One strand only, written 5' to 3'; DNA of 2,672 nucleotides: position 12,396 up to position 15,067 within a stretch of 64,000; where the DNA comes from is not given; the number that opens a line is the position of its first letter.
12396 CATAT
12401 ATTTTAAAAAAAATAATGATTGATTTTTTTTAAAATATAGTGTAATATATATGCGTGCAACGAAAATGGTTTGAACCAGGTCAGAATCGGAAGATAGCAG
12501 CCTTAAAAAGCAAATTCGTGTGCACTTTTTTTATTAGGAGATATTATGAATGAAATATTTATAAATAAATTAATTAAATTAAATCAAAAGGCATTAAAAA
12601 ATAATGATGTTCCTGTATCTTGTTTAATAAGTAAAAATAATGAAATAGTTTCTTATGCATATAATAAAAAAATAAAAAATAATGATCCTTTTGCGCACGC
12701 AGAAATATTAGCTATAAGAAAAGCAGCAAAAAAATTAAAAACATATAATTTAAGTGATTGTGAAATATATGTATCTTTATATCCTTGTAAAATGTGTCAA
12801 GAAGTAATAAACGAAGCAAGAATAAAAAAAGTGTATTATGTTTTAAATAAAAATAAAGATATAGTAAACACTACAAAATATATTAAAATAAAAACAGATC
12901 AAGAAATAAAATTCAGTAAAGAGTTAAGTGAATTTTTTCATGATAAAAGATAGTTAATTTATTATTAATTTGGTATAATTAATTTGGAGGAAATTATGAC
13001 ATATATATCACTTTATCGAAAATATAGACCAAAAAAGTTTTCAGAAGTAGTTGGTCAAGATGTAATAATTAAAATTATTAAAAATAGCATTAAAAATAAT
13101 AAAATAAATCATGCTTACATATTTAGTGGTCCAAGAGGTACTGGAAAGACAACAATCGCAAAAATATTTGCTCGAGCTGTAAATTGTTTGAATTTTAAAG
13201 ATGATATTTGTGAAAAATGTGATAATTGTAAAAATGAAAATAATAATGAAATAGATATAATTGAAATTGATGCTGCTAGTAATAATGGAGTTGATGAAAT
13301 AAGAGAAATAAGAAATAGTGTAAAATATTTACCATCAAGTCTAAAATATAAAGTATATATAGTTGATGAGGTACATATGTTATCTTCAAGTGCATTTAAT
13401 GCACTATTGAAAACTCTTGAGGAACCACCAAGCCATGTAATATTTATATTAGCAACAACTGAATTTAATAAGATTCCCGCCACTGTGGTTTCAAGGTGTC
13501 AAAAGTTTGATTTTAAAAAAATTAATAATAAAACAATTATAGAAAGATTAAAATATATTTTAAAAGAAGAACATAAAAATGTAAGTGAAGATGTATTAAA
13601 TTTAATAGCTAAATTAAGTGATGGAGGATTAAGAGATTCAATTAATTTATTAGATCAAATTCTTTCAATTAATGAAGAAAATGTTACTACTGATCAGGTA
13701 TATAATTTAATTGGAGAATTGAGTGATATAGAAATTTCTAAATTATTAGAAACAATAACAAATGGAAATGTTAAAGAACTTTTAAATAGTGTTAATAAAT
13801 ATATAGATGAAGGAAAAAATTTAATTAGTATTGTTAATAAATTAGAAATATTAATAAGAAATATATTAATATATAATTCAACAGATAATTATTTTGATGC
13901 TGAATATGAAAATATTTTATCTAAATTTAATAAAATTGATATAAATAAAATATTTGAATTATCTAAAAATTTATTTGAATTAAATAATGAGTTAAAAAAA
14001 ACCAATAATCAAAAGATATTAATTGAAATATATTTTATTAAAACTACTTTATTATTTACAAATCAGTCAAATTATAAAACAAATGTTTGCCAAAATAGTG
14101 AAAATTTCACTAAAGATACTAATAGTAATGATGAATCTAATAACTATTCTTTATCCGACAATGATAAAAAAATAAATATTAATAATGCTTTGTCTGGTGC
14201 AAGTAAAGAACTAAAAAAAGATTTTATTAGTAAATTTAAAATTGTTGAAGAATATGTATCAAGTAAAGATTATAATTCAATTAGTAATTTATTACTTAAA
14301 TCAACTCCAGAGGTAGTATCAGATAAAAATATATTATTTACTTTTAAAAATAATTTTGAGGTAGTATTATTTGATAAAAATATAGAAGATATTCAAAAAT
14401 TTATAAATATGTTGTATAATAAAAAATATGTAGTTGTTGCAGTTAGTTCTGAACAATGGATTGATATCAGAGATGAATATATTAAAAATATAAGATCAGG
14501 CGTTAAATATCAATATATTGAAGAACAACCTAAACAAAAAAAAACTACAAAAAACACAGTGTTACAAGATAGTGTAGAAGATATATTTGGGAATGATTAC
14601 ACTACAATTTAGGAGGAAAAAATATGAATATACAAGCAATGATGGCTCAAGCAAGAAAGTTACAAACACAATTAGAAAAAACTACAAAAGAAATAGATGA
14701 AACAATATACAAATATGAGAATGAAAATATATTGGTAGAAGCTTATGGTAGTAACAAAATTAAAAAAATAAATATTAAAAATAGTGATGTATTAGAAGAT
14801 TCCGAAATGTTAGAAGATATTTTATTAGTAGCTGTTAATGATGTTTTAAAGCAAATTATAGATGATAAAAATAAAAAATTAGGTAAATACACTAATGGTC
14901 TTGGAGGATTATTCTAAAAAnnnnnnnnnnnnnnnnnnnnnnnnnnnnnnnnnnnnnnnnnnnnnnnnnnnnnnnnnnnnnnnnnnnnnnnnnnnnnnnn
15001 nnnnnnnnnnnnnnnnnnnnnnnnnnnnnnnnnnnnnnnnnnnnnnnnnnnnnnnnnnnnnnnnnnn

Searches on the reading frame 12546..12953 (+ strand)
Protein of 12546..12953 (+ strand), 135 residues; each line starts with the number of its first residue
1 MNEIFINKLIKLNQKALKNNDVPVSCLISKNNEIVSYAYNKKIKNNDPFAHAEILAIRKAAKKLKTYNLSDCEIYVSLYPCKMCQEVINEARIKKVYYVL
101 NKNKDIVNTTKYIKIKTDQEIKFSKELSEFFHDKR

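Call 8: search_protein_families(library=ncbifam, proteins=[window:12546-12953:+])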
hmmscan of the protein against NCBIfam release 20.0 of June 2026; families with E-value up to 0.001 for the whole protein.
window:12546-12953:+ (135 aa): 5 families
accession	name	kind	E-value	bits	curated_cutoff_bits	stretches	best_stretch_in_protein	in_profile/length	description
NF008113.2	PRK10860.1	equivalog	1.1e-24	87.2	150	1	2-104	7-109/165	tRNA adenosine(34) deaminase TadA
TIGR00326.1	eubact_ribD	equivalog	1.5e-08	34.2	156.35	1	23-109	20-103/343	bifunctional diaminohydroxyphosphoribosylaminopyrimidine deaminase/5-amino-6-(5-phosphoribosylamino)uracil reductase RibD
NF041025.1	antiphage_deaminase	equivalog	1.3e-07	30.9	400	1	50-100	338-387/437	anti-phage dCTP deaminase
TIGR02571.1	ComEB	equivalog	4e-07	30.1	219.45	1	51-125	69-142/151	ComE operon protein 2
NF008052.0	PRK10786.1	equivalog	0.0002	20.2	500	1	3-82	4-76/367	bifunctional diaminohydroxyphosphoribosylaminopyrimidine deaminase/5-amino-6-(5-phosphoribosylamino)uracil reductase RibD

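Call 18: find_encoding_contigs(protein=window:12546-12953:+, flank=10000, max_places=10)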
Protein window:12546-12953:+ (135 aa): 8 contigs read that carry it; 6 places shown.
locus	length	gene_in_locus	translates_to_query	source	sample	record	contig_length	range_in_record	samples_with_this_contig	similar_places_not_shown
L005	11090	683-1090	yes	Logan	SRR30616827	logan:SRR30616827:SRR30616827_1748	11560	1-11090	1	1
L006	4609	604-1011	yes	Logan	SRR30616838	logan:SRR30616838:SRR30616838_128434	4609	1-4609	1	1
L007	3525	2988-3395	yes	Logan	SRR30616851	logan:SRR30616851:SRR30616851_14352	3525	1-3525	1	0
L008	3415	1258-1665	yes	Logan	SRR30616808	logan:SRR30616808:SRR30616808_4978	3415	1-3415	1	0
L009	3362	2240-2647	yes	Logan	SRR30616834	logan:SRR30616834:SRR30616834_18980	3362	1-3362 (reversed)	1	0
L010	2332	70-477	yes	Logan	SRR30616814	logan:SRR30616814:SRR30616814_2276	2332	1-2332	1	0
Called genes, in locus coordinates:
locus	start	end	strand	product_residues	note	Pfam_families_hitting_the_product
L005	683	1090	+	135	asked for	PF00383:dCMP_cyt_deam_1, PF14437:MafB19-deam, PF14439:Bd3614-deam (weak)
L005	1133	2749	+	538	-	PF05496:RuvB_N (faint), PF13177:DNA_pol3_delta2, PF00004:AAA, PF07728:AAA_5 (faint), PF13401:AAA_22 (faint), PF21960:RCF1-5-like_lid (faint), PF22608:DNAX_ATPase_lid, PF12169:DNA_pol3_gamma3 (weak)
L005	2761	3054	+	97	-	PF02575:YbaB_DNA_bd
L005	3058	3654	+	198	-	PF21176:RecR_HhH, PF01751:Toprim, PF13662:Toprim_4, PF21175:RecR_C (weak)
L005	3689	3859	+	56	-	PF07441:BofA (weak)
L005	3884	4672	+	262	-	PF13177:DNA_pol3_delta2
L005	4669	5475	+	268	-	PF04468:PSP1, PF28472:PSP1_3rd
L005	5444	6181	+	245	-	PF05971:Methyltransf_10 (weak), PF05175:MTS (weak), PF07669:Eco57I (faint)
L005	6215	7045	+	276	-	PF00590:TP_methylase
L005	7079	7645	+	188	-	PF01195:Pept_tRNA_hydro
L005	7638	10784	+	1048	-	PF22590:Cas3-like_C_2 (faint), PF17757:UvrB_inter, PF02559:CarD_TRCF_RID, PF00270:DEAD, PF00271:Helicase_C, PF03461:TRCF (weak)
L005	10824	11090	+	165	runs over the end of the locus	PF04014:MazE_antitoxin, PF15714:SpoVT_C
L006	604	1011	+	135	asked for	PF00383:dCMP_cyt_deam_1, PF14437:MafB19-deam, PF14439:Bd3614-deam (weak)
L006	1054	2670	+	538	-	PF05496:RuvB_N (faint), PF13177:DNA_pol3_delta2, PF00004:AAA, PF07728:AAA_5 (faint), PF13401:AAA_22 (faint), PF21960:RCF1-5-like_lid (faint), PF22608:DNAX_ATPase_lid, PF12169:DNA_pol3_gamma3 (weak)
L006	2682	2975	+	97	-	PF02575:YbaB_DNA_bd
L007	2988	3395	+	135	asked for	PF00383:dCMP_cyt_deam_1, PF14437:MafB19-deam, PF14439:Bd3614-deam (weak)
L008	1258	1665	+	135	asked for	PF00383:dCMP_cyt_deam_1, PF14437:MafB19-deam, PF14439:Bd3614-deam (weak)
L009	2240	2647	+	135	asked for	PF00383:dCMP_cyt_deam_1, PF14437:MafB19-deam, PF14439:Bd3614-deam (weak)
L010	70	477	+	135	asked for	PF00383:dCMP_cyt_deam_1, PF14437:MafB19-deam, PF14439:Bd3614-deam (weak)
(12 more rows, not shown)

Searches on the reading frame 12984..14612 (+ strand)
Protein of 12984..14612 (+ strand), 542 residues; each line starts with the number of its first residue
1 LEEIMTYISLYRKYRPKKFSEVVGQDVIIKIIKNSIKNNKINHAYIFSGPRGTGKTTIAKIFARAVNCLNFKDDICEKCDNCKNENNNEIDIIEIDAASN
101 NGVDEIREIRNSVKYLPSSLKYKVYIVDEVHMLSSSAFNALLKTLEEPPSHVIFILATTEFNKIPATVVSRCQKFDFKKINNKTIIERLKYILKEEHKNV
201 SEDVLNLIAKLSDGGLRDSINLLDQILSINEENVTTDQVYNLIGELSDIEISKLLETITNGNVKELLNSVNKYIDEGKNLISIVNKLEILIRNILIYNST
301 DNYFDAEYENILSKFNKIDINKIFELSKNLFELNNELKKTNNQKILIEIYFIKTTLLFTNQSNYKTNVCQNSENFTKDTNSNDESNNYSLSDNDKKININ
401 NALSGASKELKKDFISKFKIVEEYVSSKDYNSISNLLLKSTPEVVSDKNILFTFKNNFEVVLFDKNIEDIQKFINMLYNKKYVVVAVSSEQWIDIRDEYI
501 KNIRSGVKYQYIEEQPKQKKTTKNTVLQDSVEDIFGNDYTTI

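Call 8: search_protein_families(library=ncbifam, proteins=[window:12984-14612:+])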
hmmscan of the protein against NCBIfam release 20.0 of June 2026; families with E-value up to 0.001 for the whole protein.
window:12984-14612:+ (542 aa): 78 families (the best 25 are shown)
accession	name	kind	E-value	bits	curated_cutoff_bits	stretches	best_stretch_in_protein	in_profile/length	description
NF004046.1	PRK05563.1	equivalog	1.9e-149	499.2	400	1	7-532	2-558/567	DNA polymerase III subunit gamma/tau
TIGR02397.1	dnaX_nterm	equivalog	2e-130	435.2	250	1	7-354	1-354/355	DNA polymerase III subunit gamma/tau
NF004549.0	PRK05896.1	equivalog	5.4e-119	398.7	578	1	7-400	3-382/642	DNA polymerase III subunits gamma and tau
NF011510.0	PRK14948.1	equivalog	5.3e-118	395.5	593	1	5-508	3-503/640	DNA polymerase III subunit gamma/tau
NF011512.0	PRK14950.1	equivalog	2.9e-110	370.1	593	1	5-391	1-394/585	DNA polymerase III subunits gamma and tau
NF011514.0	PRK14953.1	equivalog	3.6e-110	369.2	536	1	5-420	1-412/488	DNA polymerase III subunits gamma and tau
NF011526.0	PRK14965.1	equivalog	2.9e-108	363.2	670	1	5-358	1-362/578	DNA polymerase III subunits gamma and tau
NF005942.0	PRK07994.1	equivalog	3e-105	353.6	613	1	5-307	1-305/655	DNA polymerase III subunit gamma/tau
NF011523.0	PRK14962.1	equivalog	9.2e-105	351.1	576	1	9-491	3-454/474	DNA polymerase III subunits gamma and tau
NF004962.0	PRK06305.1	equivalog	3.3e-104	349.6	559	1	6-368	3-361/465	DNA polymerase III subunits gamma and tau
NF006585.0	PRK09111.1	equivalog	3e-102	343.3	604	1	5-290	25-317/616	DNA polymerase III subunit gamma/tau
NF005173.0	PRK06647.1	equivalog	3e-96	323.5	623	1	12-517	8-517/568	DNA polymerase III subunits gamma and tau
NF011531.0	PRK14971.1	equivalog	3.5e-96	323.4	685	1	6-472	3-479/614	DNA polymerase III subunit gamma/tau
NF006280.0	PRK08451.1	equivalog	1.4e-88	298.1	572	1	10-525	4-491/535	DNA polymerase III subunit gamma/tau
NF011522.0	PRK14961.1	equivalog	2e-88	296.7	562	1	5-354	1-357/363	DNA polymerase III subunits gamma and tau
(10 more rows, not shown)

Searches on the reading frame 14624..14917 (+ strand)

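Call 8: search_protein_families(library=ncbifam, proteins=[window:14624-14917:+])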
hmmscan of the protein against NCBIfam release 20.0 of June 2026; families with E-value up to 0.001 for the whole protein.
window:14624-14917:+ (97 aa): 2 families
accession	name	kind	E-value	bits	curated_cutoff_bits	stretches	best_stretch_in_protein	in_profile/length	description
TIGR00103.1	DNA_YbaB_EbfC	equivalog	1.6e-13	50.7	49.45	1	2-93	7-98/104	YbaB/EbfC family nucleoid-associated protein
NF000429.2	blaOXA-63_like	exception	1.9e-05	24.1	560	1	17-88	82-152/269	OXA-63 family oxacillin-hydrolyzing class D beta-lactamase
